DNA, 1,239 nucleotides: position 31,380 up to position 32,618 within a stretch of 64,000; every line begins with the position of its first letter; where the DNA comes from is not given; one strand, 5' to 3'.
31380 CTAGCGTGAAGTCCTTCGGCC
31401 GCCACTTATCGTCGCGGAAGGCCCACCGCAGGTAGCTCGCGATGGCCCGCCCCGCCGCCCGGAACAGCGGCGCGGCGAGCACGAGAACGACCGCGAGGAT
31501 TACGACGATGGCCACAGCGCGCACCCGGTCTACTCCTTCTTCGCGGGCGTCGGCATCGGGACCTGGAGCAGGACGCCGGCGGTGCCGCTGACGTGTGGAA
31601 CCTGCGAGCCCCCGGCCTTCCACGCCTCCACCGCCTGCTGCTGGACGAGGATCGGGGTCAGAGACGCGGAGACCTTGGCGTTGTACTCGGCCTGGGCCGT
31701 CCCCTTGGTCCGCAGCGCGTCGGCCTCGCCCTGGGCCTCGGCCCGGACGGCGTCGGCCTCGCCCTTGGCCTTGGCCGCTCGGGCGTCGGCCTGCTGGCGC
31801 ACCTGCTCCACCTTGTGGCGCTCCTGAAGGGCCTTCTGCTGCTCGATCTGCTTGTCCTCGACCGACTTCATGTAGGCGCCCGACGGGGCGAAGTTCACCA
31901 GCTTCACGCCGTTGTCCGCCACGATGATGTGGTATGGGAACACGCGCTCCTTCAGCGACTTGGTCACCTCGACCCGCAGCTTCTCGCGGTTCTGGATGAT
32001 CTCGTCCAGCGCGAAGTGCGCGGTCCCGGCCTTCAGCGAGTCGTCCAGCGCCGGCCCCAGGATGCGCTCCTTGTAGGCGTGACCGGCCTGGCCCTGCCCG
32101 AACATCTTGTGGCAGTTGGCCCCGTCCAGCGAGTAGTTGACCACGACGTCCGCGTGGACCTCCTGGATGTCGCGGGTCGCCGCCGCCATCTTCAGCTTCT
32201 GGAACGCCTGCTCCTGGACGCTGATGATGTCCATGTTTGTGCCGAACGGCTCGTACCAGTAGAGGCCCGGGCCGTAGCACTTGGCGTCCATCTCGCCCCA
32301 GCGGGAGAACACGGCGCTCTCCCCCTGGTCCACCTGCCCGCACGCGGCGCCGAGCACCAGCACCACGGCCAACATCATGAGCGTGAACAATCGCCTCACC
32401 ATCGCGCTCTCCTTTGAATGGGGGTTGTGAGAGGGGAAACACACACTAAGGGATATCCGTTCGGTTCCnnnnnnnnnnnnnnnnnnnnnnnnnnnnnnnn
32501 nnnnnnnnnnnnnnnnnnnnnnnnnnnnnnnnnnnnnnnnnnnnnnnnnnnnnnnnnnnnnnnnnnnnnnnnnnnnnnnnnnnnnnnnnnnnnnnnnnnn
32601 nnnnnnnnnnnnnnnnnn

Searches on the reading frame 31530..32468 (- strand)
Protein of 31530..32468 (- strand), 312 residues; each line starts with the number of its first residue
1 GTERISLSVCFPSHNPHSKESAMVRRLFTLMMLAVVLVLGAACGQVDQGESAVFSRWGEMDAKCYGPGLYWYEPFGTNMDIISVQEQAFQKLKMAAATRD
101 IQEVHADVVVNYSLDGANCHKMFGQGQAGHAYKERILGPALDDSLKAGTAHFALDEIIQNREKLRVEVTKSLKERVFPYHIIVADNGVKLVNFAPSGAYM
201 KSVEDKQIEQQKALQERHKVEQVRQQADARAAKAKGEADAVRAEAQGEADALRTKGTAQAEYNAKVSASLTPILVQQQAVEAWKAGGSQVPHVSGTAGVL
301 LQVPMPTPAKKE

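Call 11: search_protein_families(library=pfam, proteins=[window:31530-32468:-], max_evalue=0.01)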
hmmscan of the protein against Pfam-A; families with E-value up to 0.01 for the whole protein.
window:31530-32468:- (312 aa): 2 families
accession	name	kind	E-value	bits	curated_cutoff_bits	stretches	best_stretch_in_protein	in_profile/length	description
PF01145.31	Band_7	-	3.4e-25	89.5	23.6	1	45-228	2-166/176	SPFH domain / Band 7 family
PF15975.10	Flot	-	0.0049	17.4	27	0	226-298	1-81/124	Flotillin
